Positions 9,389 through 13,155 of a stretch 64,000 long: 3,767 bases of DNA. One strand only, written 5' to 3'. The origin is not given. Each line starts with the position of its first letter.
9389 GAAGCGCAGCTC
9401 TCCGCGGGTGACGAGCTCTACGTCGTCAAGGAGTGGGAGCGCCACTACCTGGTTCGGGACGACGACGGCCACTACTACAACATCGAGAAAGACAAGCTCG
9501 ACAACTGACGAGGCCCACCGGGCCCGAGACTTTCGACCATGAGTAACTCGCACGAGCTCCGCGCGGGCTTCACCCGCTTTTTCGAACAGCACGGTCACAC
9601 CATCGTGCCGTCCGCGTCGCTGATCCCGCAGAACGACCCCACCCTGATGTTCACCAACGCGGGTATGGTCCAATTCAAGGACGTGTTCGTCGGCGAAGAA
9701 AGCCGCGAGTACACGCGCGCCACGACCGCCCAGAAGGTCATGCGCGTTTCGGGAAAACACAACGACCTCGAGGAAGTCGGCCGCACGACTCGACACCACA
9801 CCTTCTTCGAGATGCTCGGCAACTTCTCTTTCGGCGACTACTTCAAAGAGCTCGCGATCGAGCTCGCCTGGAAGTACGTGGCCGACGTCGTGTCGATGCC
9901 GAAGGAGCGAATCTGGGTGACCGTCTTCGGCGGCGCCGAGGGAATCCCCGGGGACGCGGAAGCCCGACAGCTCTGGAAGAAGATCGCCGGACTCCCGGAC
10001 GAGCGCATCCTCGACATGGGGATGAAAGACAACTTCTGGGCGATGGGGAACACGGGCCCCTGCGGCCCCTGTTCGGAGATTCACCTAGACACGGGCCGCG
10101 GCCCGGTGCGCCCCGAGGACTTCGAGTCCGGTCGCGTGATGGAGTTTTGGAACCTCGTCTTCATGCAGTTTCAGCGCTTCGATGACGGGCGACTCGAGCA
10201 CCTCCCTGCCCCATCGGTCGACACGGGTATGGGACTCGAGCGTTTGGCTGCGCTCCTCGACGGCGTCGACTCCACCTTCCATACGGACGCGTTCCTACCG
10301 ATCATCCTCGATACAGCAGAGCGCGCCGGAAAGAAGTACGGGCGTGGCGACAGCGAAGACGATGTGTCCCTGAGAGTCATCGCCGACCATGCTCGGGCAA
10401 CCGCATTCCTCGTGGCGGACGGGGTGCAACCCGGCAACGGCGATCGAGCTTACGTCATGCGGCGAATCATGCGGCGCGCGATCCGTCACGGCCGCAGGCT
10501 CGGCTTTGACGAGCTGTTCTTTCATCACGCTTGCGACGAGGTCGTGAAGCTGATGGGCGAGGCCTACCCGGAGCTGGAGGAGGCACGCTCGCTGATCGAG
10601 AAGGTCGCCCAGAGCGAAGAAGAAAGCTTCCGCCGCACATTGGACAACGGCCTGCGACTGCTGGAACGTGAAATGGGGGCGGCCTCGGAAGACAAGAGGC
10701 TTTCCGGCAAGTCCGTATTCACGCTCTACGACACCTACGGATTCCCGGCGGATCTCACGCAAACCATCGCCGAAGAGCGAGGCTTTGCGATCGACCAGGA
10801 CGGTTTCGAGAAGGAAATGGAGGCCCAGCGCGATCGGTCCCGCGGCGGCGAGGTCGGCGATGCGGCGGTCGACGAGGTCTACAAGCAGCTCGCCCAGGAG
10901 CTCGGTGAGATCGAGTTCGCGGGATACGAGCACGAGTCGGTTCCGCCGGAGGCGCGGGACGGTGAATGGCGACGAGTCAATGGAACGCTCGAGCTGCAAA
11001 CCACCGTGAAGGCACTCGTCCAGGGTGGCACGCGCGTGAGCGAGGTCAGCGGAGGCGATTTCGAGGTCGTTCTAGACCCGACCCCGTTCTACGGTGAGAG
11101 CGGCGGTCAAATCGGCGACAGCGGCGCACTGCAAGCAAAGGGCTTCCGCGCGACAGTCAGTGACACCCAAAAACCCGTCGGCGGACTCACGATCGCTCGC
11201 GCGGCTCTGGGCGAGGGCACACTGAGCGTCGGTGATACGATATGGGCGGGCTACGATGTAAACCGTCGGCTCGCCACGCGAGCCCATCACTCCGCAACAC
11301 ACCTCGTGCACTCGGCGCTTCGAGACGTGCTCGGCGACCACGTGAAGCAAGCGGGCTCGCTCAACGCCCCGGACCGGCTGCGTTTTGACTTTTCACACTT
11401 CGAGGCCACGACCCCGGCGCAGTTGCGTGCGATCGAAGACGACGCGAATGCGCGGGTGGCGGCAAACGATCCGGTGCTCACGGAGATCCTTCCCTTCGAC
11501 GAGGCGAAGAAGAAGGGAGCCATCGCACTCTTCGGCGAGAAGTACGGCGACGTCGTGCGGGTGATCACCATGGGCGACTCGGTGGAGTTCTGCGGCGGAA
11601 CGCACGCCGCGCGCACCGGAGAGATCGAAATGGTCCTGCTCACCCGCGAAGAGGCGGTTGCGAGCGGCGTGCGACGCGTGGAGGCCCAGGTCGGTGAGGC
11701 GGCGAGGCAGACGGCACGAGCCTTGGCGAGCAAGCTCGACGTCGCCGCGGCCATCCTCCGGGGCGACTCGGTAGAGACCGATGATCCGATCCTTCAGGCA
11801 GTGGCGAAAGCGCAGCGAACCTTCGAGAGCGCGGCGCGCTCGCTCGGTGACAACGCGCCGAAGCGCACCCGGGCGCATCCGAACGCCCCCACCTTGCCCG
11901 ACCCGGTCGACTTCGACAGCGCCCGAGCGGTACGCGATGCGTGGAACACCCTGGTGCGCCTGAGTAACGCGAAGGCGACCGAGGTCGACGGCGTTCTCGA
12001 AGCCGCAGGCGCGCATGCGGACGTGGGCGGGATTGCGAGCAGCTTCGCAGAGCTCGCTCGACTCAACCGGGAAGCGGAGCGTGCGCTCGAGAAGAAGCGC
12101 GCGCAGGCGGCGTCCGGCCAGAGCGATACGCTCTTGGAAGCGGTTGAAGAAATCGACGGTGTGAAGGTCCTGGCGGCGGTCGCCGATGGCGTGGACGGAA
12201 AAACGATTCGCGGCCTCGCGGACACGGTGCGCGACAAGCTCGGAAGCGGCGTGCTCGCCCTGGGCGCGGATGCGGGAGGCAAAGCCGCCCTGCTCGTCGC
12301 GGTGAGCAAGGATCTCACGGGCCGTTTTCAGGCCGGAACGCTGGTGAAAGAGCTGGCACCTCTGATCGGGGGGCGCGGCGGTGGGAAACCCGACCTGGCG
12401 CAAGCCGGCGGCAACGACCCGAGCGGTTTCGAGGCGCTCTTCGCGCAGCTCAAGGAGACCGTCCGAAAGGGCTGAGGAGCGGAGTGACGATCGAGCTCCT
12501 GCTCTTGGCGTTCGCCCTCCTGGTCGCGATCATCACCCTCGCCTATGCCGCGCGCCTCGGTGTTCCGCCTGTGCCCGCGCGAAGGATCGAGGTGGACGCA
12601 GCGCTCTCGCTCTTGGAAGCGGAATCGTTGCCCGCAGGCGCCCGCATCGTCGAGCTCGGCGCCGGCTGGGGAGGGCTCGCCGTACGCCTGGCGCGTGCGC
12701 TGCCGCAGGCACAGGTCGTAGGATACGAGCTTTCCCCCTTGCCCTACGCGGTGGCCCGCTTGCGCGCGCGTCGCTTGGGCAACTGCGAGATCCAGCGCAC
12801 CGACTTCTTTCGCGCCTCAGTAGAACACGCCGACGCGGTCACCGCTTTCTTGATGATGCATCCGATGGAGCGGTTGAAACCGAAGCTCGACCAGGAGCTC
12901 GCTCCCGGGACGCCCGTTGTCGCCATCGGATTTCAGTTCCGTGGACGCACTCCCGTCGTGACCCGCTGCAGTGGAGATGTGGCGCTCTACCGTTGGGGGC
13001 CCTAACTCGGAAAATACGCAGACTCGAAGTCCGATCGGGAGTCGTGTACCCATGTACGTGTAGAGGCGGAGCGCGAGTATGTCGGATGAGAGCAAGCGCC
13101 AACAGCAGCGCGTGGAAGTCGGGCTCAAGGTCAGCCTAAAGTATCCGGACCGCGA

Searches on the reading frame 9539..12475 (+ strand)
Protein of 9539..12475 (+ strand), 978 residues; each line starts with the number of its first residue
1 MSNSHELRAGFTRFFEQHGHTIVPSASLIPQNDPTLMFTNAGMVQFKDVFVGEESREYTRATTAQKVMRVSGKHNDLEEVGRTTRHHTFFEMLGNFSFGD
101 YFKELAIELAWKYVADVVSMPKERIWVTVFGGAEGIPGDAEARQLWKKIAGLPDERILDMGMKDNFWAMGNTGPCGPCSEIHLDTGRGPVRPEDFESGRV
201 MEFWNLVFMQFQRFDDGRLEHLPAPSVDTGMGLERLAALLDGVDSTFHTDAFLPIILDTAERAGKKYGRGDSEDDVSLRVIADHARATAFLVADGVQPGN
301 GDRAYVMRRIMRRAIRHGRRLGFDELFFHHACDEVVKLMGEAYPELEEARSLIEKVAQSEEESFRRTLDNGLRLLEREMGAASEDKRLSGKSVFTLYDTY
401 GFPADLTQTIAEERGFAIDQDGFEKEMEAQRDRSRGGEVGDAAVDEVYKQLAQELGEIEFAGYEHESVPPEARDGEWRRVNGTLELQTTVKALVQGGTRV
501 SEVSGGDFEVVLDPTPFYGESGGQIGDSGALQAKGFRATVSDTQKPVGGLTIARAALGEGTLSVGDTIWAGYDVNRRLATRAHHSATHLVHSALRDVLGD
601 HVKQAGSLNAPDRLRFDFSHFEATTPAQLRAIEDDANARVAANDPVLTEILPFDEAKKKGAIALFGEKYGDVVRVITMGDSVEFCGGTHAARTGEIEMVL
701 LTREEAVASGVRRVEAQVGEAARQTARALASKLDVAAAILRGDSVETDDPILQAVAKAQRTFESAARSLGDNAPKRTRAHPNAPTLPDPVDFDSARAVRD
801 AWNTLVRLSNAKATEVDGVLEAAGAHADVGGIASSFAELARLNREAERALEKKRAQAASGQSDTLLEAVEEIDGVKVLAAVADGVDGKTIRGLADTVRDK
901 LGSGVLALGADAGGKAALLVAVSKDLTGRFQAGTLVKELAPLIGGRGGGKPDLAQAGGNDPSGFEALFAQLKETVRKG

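Call 7: search_protein_families(library=pfam, proteins=[window:9539-12475:+], max_evalue=0.00001)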
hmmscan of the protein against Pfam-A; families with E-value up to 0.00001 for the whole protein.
window:9539-12475:+ (978 aa): 3 families
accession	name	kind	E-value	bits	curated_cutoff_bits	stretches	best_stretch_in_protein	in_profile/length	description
PF01411.24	tRNA-synt_2c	-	9.3e-195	648.7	30.3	1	6-575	1-551/552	tRNA synthetases class II (A)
PF02272.25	DHHA1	-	7.6e-16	58.9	25.9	1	875-976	2-101/102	DHHA1 domain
PF07973.19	tRNA_SAD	-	1.6e-14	54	24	1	673-715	1-44/44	Threonyl and Alanyl tRNA synthetase second additional domain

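Call 9: find_encoding_contigs(protein=window:9539-12475:+, flank=10000, max_places=6)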
Protein window:9539-12475:+ (978 aa): no gene with exactly this product is on record in the collection.

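Call 20: find_homologous_proteins(query=window:9539-12475:+, max_evalue=1e-50)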
Query window:9539-12475:+ (978 aa): 8000 proteins with E <= 1e-50 among 8000 candidates; the best 120 are listed.
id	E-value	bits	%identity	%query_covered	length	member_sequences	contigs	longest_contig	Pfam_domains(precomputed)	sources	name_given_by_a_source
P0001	0.0e+0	2181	100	100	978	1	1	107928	PF01411.25,PF07973.20,PF02272.25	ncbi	-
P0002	0.0e+0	1452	73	92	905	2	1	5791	PF01411.25,PF07973.20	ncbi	ncbi:MAG: alanine--tRNA ligase, partial [Myxococcota bacterium]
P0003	0.0e+0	1449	67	100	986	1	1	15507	PF01411.25,PF07973.20,PF02272.25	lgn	-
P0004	0.0e+0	1363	63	100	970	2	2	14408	PF01411.25,PF07973.20,PF02272.25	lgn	-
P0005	0.0e+0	1275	60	99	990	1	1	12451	PF01411.25,PF07973.20,PF02272.25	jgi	jgi:alanyl-tRNA synthetase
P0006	0.0e+0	1271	60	100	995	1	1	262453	PF01411.25,PF07973.20,PF02272.25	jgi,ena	-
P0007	0.0e+0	1260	60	99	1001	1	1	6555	PF01411.25,PF07973.20,PF02272.25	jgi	jgi:alanyl-tRNA synthetase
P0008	0.0e+0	1248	59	99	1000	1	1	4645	PF01411.25,PF07973.20,PF02272.25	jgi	jgi:alanyl-tRNA synthetase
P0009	0.0e+0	1245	58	99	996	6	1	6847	PF01411.25,PF07973.20,PF02272.25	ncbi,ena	-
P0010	0.0e+0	1243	58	99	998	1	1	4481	PF01411.25,PF07973.20,PF02272.25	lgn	-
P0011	0.0e+0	1242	58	99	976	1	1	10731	PF01411.25,PF07973.20,PF02272.25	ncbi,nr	ncbi:MAG: alanine--tRNA ligase [Clostridia bacterium]|nr:alanine--tRNA ligase [Deltaproteobacteria b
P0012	0.0e+0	1238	60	100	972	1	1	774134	PF01411.25,PF07973.20,PF02272.25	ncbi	-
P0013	0.0e+0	1236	60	99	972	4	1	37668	PF01411.25,PF07973.20,PF02272.25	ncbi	ncbi:MAG: alanine--tRNA ligase [Myxococcota bacterium]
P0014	0.0e+0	1235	59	99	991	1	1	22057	PF01411.25,PF07973.20,PF02272.25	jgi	jgi:alanyl-tRNA synthetase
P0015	0.0e+0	1234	59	99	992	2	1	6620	PF01411.25,PF07973.20,PF02272.25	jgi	jgi:alanyl-tRNA synthetase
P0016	0.0e+0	1233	60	100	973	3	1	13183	PF01411.25,PF07973.20,PF02272.25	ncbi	-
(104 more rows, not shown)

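Call 21: list_cluster_members(proteins=[P0001, P0002, P0012, P0013, P0016, P0006])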
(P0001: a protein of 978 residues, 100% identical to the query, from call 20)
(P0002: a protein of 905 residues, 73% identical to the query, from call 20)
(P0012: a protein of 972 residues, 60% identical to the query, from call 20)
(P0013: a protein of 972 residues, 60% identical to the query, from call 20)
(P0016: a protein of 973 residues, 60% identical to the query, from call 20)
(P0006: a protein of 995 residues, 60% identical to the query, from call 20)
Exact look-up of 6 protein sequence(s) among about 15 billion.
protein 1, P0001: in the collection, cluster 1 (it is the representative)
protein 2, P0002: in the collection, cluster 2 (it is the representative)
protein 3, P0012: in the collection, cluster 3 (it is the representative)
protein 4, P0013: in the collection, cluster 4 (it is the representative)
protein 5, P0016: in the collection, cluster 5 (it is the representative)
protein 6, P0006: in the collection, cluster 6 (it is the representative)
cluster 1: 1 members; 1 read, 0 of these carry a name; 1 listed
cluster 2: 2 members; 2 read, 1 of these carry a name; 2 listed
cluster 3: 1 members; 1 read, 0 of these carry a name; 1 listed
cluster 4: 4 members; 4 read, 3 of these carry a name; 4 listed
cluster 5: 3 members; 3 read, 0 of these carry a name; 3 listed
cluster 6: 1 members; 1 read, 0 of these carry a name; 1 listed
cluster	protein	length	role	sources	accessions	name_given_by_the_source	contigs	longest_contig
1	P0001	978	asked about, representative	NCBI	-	-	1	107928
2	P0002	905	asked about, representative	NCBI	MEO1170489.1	MAG: alanine--tRNA ligase, partial [Myxococcota bacterium]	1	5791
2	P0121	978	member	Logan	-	-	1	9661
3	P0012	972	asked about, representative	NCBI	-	-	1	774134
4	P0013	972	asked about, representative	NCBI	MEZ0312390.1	MAG: alanine--tRNA ligase [Myxococcota bacterium]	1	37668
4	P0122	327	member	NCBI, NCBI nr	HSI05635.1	MAG TPA: alanine--tRNA ligase-related protein, partial [Myxococcota bacterium] | alanine--tRNA ligase-related protein [Myxococcota bacterium]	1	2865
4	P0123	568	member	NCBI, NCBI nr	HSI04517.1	MAG TPA: alanine--tRNA ligase-related protein, partial [Myxococcota bacterium] | alanine--tRNA ligase-related protein [Myxococcota bacterium]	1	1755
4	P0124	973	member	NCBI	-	-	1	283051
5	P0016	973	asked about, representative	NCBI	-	-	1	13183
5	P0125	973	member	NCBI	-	-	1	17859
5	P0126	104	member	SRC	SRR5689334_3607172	-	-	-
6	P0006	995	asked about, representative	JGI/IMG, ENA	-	-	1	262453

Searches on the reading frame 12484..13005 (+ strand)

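Call 7: search_protein_families(library=pfam, proteins=[window:12484-13005:+], max_evalue=0.00001)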
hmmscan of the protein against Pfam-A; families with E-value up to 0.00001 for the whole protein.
window:12484-13005:+ (173 aa): 2 families
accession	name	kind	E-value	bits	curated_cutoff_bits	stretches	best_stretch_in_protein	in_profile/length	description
PF13649.12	Methyltransf_25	-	1.3e-08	35.8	27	1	55-129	1-78/97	Methyltransferase domain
PF08242.18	Methyltransf_12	-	2.9e-08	34.8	30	1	56-132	1-82/98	Methyltransferase domain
